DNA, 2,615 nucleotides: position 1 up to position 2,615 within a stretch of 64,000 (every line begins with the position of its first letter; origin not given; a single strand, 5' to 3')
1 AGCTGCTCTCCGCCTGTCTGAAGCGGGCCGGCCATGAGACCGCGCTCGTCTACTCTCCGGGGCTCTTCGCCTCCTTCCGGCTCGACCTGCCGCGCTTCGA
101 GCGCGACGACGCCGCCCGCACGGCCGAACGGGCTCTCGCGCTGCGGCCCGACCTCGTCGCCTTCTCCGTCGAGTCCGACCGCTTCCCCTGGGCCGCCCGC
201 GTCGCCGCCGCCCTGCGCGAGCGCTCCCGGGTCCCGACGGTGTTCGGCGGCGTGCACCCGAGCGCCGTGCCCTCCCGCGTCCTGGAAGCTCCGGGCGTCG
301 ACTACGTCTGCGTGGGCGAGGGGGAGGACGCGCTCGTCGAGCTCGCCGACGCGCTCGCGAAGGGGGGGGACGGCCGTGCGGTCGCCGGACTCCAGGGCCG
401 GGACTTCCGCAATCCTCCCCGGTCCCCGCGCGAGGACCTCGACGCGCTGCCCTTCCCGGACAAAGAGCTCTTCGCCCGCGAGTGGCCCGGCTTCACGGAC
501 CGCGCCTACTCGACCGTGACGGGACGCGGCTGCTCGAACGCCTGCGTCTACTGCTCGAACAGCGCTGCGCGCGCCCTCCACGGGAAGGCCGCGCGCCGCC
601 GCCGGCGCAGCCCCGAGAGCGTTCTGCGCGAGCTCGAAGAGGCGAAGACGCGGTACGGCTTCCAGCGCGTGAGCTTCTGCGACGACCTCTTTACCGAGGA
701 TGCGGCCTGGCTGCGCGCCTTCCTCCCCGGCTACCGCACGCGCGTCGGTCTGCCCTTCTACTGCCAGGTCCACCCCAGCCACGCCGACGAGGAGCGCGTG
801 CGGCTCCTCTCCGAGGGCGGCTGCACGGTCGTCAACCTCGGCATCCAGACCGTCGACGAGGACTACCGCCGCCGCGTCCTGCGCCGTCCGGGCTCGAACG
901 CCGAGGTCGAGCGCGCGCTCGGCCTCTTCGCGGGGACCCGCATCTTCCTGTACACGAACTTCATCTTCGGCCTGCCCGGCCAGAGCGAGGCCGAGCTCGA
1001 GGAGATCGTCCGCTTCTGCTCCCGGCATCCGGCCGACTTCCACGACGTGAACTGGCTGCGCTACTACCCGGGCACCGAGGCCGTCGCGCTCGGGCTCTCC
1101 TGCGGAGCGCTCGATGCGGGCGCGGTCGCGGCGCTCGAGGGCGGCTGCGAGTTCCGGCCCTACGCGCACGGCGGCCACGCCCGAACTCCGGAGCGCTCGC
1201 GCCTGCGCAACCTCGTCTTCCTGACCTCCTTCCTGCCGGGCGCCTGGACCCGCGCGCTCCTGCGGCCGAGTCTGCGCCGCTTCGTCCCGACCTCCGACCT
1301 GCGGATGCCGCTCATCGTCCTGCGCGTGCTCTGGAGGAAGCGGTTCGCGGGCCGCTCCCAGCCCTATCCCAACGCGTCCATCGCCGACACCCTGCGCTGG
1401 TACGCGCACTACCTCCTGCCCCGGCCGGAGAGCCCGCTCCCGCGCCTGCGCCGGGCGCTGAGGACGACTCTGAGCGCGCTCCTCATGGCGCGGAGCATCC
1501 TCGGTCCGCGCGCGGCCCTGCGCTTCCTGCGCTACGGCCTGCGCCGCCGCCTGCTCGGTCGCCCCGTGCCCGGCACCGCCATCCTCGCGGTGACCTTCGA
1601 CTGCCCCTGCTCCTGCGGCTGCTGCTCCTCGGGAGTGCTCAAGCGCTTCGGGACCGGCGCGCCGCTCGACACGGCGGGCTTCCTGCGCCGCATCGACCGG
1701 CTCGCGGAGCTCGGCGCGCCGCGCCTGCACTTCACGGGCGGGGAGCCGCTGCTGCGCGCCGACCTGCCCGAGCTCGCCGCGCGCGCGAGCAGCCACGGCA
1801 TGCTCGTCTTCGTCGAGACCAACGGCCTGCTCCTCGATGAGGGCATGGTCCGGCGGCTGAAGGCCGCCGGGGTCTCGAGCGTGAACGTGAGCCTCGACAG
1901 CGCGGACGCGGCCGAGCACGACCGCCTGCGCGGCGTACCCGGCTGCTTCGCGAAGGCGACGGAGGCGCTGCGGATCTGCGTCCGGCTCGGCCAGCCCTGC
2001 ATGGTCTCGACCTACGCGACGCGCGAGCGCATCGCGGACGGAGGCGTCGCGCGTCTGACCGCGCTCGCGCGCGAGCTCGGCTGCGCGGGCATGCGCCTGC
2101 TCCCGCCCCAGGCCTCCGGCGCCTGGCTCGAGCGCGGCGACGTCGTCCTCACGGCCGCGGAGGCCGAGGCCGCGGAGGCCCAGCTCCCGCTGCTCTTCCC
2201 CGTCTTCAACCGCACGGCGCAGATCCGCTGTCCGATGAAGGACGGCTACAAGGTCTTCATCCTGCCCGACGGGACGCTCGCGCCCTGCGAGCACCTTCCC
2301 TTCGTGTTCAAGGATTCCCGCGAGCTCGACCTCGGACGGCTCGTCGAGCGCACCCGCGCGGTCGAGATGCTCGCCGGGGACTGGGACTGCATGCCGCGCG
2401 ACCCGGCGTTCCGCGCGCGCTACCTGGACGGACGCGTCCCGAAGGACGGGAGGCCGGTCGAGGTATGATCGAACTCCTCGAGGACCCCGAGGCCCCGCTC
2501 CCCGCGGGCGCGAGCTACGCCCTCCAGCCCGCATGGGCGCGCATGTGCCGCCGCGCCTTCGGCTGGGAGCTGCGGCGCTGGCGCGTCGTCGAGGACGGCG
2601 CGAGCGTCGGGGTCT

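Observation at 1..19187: Extreme radical-SAM density: nine CxxxCxxC clusters in eight of about 18 genes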

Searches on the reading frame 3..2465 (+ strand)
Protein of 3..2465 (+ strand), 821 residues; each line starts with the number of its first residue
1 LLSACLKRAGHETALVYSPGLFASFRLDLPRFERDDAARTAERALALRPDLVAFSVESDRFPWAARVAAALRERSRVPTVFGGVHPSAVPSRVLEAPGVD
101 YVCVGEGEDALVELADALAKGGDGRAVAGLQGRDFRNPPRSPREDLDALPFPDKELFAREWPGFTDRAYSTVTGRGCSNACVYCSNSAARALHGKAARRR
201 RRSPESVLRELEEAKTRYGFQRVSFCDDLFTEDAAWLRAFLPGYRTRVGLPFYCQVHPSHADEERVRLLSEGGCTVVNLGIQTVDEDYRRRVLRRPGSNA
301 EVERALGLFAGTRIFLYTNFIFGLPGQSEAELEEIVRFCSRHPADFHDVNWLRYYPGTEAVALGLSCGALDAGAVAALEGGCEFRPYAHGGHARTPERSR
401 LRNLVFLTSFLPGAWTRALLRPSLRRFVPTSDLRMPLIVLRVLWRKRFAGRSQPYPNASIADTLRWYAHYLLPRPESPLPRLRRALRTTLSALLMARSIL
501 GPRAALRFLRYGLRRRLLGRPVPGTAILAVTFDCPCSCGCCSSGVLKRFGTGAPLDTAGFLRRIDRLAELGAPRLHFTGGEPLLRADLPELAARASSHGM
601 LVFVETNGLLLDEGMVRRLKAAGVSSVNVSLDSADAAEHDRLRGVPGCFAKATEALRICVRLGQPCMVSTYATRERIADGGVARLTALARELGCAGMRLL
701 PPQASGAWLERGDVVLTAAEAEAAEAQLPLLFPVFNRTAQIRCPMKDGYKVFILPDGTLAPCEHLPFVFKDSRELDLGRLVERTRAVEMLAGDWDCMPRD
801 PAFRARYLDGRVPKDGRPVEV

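Call 7: search_protein_families(library=pfam, proteins=[window:3-2465:+], max_evalue=0.01)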
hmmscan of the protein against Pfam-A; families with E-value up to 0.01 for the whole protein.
window:3-2465:+ (821 aa): 3 families
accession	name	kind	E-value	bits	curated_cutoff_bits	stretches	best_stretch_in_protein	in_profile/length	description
PF04055.27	Radical_SAM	-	2.5e-45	155.1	29.5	2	172-339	2-166/166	Radical SAM superfamily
PF02310.24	B12-binding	-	6.4e-18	65.2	32.1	1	2-114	20-120/121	B12 binding domain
PF13353.11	Fer4_12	-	5.9e-07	30.3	22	1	524-615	5-98/137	4Fe-4S single cluster domain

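Call 9: search_protein_families(library=ncbifam, proteins=[window:3-2465:+], max_evalue=0.001)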
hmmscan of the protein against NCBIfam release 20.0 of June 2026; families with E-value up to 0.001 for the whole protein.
window:3-2465:+ (821 aa): 63 families (the best 25 are shown)
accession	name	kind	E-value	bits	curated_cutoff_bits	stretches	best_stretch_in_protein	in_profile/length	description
TIGR04545.1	rSAM_ahbD_hemeb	equivalog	8.1e-27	94.5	500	1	530-710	6-185/339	heme b synthase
TIGR02109.1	PQQ_syn_pqqE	equivalog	1e-25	90.4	381.35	1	523-706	6-186/358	pyrroloquinoline quinone biosynthesis protein PqqE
TIGR04072.2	rSAM_ladder_B12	equivalog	8.9e-24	83.9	360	1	64-335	86-342/443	lipid biosynthesis B12-binding/radical SAM protein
TIGR04546.1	rSAM_ahbC_deAc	equivalog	1.2e-23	83.5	650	1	529-663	44-176/390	12,18-didecarboxysiroheme deacetylase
NF050148.1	rSAM_ApyD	equivalog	2.2e-22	79.2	750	1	2-359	31-388/645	RiPP biosynthesis radical SAM protein ApyD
TIGR04013.1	B12_SAM_MJ_1487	hypoth_equivalog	5.8e-22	78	251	1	43-215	38-193/382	TIGR04013 family B12-binding domain/radical SAM domain-containing protein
TIGR04055.1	rSAM_NirJ2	equivalog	6.4e-22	78.5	500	1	533-698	9-170/326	putative heme d1 biosynthesis radical SAM protein NirJ2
TIGR04303.1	GeoRSP_rSAM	equivalog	9.4e-22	78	400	1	525-707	6-182/325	GeoRSP system radical SAM/SPASM protein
TIGR04054.1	rSAM_NirJ1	equivalog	9.9e-21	73.8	650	1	529-665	41-175/387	putative heme d1 biosynthesis radical SAM protein NirJ1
TIGR02666.1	moaA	equivalog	3.6e-20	72.2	284.05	1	528-691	14-182/336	GTP 3',8-cyclase MoaA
NF045574.1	sacti_mat_StsB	exception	8.2e-20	71.1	625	1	526-678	98-247/466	StsB family radical SAM/SPASM domain sactipeptide maturase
TIGR03471.1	HpnJ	equivalog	9.1e-20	71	577.6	1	50-370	70-393/472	hopanoid biosynthesis associated radical SAM protein HpnJ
TIGR04053.2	TIGR04053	equivalog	1.3e-19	70.7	395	1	526-694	10-178/366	TIGR04053 family radical SAM/SPASM domain-containing protein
TIGR04347.1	pseudo_SAM_Halo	equivalog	4e-19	69.1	525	1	529-663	43-175/390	TIGR04347 family pseudo-SAM/SPASM protein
TIGR04051.1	rSAM_NirJ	equivalog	5.4e-19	68.4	515.45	1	534-664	12-140/354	heme d1 biosynthesis radical SAM protein NirJ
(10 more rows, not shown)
